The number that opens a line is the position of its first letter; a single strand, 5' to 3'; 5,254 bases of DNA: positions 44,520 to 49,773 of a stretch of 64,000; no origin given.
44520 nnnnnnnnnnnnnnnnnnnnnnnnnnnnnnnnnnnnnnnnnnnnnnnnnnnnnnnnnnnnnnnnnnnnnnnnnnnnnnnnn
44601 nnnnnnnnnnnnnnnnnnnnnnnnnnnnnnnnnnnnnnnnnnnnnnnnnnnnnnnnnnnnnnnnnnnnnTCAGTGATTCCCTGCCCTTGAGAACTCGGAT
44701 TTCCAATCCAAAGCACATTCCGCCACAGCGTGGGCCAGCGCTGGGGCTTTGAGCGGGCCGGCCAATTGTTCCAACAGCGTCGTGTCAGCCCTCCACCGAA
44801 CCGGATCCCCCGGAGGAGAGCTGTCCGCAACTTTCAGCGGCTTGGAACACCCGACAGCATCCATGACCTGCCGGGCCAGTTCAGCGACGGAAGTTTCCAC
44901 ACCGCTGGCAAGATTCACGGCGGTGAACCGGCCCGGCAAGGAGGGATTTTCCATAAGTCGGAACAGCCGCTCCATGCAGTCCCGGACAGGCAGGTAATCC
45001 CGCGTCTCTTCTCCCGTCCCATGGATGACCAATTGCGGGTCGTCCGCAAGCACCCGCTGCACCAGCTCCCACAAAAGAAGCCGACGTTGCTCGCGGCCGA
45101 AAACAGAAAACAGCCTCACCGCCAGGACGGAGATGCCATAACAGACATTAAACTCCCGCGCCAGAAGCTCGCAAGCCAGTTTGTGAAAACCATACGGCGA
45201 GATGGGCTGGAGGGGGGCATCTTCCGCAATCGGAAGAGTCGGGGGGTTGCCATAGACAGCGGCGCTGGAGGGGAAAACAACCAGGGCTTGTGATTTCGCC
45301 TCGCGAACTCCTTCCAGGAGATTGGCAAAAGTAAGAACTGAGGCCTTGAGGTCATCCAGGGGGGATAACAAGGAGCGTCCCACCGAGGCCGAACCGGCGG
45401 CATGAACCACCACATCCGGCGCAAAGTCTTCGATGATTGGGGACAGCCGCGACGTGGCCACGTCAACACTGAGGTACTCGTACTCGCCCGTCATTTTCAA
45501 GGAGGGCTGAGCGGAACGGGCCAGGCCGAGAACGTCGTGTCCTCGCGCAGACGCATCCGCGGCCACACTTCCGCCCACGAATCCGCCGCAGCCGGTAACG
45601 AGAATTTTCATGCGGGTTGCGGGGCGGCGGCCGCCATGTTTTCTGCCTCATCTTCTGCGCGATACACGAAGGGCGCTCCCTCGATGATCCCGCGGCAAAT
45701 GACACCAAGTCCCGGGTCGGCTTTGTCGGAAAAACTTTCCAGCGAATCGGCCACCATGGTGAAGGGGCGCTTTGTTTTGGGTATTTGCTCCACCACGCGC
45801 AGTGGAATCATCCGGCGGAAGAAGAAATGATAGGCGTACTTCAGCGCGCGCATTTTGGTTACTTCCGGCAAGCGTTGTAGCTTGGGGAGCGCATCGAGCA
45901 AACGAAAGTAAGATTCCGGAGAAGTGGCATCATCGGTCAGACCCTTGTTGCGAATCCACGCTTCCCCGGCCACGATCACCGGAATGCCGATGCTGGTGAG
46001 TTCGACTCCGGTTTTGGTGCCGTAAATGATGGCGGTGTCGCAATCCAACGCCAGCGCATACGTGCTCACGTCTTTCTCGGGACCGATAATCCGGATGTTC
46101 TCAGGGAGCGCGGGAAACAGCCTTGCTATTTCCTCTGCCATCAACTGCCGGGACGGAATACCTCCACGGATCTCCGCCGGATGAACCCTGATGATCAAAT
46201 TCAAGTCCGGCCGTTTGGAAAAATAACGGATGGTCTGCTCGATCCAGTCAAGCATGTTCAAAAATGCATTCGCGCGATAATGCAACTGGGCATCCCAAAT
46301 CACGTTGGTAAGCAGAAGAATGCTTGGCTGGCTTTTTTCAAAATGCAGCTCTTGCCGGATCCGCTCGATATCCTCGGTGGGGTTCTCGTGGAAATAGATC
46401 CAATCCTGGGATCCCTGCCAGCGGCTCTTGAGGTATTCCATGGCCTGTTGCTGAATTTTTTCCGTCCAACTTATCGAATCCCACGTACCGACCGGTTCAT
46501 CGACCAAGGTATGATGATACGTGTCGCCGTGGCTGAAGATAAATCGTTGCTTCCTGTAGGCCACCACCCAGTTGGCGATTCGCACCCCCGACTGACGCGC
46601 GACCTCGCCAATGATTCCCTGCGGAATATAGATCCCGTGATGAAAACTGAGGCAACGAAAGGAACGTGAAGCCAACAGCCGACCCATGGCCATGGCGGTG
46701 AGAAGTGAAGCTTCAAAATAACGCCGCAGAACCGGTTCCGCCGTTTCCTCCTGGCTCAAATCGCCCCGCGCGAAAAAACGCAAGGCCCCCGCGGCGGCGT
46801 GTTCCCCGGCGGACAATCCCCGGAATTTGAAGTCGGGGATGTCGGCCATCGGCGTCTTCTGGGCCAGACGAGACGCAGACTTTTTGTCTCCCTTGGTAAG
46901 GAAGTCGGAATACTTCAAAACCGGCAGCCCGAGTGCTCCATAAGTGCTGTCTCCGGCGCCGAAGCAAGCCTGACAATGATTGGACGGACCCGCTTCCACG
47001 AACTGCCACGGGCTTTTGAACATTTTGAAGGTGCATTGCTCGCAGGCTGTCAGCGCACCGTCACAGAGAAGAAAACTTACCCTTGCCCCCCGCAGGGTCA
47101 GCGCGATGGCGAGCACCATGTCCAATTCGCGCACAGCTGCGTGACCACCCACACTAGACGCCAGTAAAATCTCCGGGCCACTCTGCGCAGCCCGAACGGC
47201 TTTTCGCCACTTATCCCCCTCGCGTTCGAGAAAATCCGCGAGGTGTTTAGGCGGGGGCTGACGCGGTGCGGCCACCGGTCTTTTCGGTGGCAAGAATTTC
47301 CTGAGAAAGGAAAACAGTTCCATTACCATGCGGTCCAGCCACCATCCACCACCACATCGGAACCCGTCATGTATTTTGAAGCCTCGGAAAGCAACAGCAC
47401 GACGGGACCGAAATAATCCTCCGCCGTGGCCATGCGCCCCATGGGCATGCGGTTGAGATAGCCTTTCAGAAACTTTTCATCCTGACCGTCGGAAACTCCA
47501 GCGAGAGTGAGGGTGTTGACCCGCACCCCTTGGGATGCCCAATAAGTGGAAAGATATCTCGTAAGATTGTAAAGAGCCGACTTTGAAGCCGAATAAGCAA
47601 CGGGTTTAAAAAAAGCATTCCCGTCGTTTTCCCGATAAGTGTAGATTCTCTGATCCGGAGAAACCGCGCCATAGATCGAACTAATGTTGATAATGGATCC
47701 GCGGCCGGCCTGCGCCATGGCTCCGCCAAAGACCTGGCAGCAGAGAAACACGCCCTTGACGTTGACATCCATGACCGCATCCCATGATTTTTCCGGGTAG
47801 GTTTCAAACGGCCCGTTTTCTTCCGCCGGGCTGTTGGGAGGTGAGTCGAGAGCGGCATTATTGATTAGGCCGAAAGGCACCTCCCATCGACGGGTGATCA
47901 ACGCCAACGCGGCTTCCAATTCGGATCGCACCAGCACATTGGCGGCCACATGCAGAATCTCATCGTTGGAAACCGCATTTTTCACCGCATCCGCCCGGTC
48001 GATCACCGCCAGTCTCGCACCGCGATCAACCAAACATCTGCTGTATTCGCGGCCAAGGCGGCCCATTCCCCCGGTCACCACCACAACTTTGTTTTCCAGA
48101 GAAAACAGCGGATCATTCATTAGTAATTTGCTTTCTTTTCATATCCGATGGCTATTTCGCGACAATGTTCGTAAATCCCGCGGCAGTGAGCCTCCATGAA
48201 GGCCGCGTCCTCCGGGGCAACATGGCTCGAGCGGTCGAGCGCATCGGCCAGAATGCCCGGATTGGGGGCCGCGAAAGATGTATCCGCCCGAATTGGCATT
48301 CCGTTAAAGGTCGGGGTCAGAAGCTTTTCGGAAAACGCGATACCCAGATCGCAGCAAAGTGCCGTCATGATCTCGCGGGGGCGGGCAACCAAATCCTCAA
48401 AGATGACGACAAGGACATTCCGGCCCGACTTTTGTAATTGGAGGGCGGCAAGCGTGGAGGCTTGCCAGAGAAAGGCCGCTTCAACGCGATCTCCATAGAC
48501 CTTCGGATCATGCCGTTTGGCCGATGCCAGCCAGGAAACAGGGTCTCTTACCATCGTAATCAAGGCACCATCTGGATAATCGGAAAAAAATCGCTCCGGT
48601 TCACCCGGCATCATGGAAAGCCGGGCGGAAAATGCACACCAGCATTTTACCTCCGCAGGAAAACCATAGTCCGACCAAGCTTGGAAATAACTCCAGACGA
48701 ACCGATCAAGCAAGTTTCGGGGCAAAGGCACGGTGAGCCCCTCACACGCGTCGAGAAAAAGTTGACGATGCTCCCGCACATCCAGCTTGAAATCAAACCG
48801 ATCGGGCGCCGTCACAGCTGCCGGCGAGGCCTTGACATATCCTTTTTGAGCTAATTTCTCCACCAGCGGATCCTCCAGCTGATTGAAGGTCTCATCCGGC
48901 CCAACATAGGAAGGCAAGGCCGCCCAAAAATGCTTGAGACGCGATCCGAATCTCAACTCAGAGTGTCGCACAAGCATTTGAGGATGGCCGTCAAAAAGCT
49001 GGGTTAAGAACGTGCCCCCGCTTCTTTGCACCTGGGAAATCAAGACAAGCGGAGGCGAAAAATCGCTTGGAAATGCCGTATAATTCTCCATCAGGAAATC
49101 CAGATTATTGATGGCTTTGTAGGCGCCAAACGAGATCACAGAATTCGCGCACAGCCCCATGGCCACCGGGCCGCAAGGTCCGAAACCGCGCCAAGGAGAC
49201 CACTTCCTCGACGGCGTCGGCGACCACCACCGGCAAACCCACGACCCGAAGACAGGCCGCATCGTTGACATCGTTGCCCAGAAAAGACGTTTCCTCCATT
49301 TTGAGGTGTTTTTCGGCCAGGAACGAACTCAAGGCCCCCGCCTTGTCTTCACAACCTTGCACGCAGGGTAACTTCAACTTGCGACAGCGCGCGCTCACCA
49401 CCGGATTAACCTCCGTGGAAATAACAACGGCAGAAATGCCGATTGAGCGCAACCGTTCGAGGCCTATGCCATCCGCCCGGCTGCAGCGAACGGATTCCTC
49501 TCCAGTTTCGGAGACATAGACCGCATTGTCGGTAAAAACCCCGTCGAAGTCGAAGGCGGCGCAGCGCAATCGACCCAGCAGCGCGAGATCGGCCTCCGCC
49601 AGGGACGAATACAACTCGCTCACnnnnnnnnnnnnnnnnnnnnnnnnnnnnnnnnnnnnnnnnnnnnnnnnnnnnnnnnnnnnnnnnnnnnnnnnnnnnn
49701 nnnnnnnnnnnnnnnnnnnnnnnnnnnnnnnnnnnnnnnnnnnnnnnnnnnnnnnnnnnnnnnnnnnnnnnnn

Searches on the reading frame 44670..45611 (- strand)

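Call 52: search_protein_families(library=pfam, proteins=[window:44670-45611:-], max_evalue=0.001)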
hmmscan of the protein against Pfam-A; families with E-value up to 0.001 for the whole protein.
window:44670-45611:- (313 aa): 3 families
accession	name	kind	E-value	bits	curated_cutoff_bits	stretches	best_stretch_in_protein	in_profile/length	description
PF01370.27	Epimerase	-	4e-40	138.2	20.9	1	3-233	1-238/240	NAD dependent epimerase/dehydratase family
PF16363.11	GDP_Man_Dehyd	-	2.9e-33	116.2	27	1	4-255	1-268/332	GDP-mannose 4,6 dehydratase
PF04321.23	RmlD_sub_bind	-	1.4e-13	51.1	27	1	1-257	1-235/287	RmlD substrate binding domain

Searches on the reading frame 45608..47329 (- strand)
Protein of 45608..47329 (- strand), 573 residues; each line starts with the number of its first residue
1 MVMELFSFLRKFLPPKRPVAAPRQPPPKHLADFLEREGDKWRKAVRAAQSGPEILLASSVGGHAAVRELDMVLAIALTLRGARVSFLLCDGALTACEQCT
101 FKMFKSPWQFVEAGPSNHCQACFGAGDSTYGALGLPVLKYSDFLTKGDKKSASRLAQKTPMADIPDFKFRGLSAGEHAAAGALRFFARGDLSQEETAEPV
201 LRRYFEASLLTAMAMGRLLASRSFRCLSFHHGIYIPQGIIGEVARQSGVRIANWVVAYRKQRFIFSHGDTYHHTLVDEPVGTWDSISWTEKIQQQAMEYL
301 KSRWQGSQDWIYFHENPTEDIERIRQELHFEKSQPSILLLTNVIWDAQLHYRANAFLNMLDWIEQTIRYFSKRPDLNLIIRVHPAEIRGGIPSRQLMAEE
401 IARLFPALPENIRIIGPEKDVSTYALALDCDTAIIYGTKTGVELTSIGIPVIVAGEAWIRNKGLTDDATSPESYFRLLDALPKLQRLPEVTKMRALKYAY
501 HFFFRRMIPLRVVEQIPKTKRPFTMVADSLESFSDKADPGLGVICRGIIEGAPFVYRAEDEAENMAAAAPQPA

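Call 52: search_protein_families(library=pfam, proteins=[window:45608-47329:-], max_evalue=0.001)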
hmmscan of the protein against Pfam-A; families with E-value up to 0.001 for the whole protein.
window:45608-47329:- (573 aa): 1 family
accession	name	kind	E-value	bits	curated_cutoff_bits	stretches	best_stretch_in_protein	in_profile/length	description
PF05159.20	Capsule_synth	-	8.2e-07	29.2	20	1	326-470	137-277/310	Capsule polysaccharide biosynthesis protein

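Call 54: search_solved_structures(query=window:45608-47329:-, max_evalue=1)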
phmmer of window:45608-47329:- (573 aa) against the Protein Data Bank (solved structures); distinct sequences matched with E-value up to 1: 1.
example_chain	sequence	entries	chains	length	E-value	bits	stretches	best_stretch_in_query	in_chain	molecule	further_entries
4cnc_A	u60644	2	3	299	0.13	13.8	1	158-246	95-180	TROPHOBLAST GLYCOPROTEIN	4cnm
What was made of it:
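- Closest known: Klebsiella pneumoniae O12 / Raoultella terrigena Wzt CBD. Different: The cap and the transferase activity here are only inferred, and the 573-aa Capsule_synth-like protein has no PDB sequence match (call 54).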

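Call 65: search_protein_families(library=ncbifam, proteins=[window:45608-47329:-], max_evalue=0.001)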
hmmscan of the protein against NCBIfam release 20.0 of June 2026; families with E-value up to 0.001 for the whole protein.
window:45608-47329:- (573 aa): 0 families
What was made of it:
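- Tried and rejected: The Capsule_synth-like protein had no PDB sequence relative (call 54) and no NCBIfam hit (call 65), so the beta-Kdo-transferase analogy remains an inference.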

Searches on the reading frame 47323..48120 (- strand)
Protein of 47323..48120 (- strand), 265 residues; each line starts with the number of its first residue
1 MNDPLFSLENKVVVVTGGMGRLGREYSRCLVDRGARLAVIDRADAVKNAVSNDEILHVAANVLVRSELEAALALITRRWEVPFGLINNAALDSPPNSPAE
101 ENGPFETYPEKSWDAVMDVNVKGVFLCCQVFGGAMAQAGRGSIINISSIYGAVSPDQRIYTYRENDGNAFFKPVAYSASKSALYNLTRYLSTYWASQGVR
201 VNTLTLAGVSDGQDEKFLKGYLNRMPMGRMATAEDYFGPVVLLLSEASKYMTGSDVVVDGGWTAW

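Call 22: search_protein_families(library=pfam, proteins=[window:47323-48120:-], max_evalue=0.001)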
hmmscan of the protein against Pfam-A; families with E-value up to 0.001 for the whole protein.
window:47323-48120:- (265 aa): 4 families
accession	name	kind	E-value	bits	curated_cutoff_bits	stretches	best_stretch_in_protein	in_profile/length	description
PF13561.12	adh_short_C2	-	2.5e-35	122.6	27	1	23-263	9-236/236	Enoyl-(Acyl carrier protein) reductase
PF00106.31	adh_short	-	1.3e-31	110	26.6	2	11-154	1-142/195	short chain dehydrogenase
PF01370.27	Epimerase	-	2.2e-07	31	20.9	0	13-73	1-61/240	NAD dependent epimerase/dehydratase family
PF08659.16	KR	-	4.1e-05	24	22.6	1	13-76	3-76/180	KR domain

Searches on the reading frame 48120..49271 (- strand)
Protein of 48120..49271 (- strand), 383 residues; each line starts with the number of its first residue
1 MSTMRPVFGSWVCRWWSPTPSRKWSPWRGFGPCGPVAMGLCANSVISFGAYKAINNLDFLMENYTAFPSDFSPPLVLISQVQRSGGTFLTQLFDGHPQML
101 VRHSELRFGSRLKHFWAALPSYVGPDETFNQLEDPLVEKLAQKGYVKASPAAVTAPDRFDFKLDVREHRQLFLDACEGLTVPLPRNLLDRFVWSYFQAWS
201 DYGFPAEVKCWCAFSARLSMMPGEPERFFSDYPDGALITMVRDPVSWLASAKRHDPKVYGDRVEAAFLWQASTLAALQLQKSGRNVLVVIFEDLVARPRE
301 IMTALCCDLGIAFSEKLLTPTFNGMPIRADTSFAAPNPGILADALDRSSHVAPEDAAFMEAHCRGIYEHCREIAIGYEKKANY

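Call 22: search_protein_families(library=pfam, proteins=[window:48120-49271:-], max_evalue=0.001)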
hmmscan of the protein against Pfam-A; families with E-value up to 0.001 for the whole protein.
window:48120-49271:- (383 aa): 1 family
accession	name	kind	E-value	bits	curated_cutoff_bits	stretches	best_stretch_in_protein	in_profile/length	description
PF13469.12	Sulfotransfer_3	-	9.5e-10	39.5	27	1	76-315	2-216/216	Sulfotransferase family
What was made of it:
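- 48120..49271 (-): Sulfotransferase (ORF as listed; relatives are 313 aa). Variably present in the clade. Pfam Sulfotransfer_3 (call 22).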

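Call 65: search_protein_families(library=ncbifam, proteins=[window:48120-49271:-], max_evalue=0.001)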
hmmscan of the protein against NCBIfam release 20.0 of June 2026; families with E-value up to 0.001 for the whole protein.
window:48120-49271:- (383 aa): 0 families

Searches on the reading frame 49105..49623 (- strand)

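Call 52: search_protein_families(library=pfam, proteins=[window:49105-49623:-], max_evalue=0.001)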
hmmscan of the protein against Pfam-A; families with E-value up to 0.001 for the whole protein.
window:49105-49623:- (172 aa): 1 family
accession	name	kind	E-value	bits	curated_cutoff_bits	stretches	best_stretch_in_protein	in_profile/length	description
PF08282.18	Hydrolase_3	-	3.9e-05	23.9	20.9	1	93-149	187-243/255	haloacid dehalogenase-like hydrolase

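Call 65: search_protein_families(library=ncbifam, proteins=[window:49105-49623:-], max_evalue=0.001)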
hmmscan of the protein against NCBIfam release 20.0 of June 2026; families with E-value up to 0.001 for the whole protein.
window:49105-49623:- (172 aa): 9 families
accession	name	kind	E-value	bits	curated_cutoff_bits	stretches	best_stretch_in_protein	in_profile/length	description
NF007019.0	PRK09484.1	equivalog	1.3e-28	99.9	208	1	3-169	9-176/187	3-deoxy-manno-octulosonate-8-phosphatase KdsC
TIGR01670.1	KdsC-phosphatas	subfamily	2.3e-27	95.8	106.95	1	23-169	5-152/154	3-deoxy-D-manno-octulosonate 8-phosphate phosphatase, YrbI family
NF058599.1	KDN-9-PPhBT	equivalog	3.8e-24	85.6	180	1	25-165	8-149/152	3-deoxy-D-glycero-D-galacto-nonulopyranosonate 9-phosphatase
TIGR02726.1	phenyl_P_delta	equivalog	3e-20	73.1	281.95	1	22-170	10-159/169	phenylphosphate carboxylase subunit delta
NF002245.0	PRK01158.1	equivalog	1.5e-06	27.7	198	1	92-161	156-225/233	phosphoglycolate phosphatase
TIGR00099.1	Cof-subfamily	subfamily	5.8e-06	26.1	137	1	93-151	188-246/256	Cof-type HAD-IIB family hydrolase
TIGR01487.1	Pglycolate_arch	equivalog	1e-05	25.5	122.75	1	92-158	146-212/215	phosphoglycolate phosphatase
TIGR01662.1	HAD-SF-IIIA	subfamily_domain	9.6e-05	22.5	44.6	1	20-134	1-137/141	HAD-IIIA family hydrolase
TIGR01482.1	SPP-subfamily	subfamily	0.0007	19.2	107.15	1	92-158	148-214/225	sucrose-phosphate phosphatase subfamily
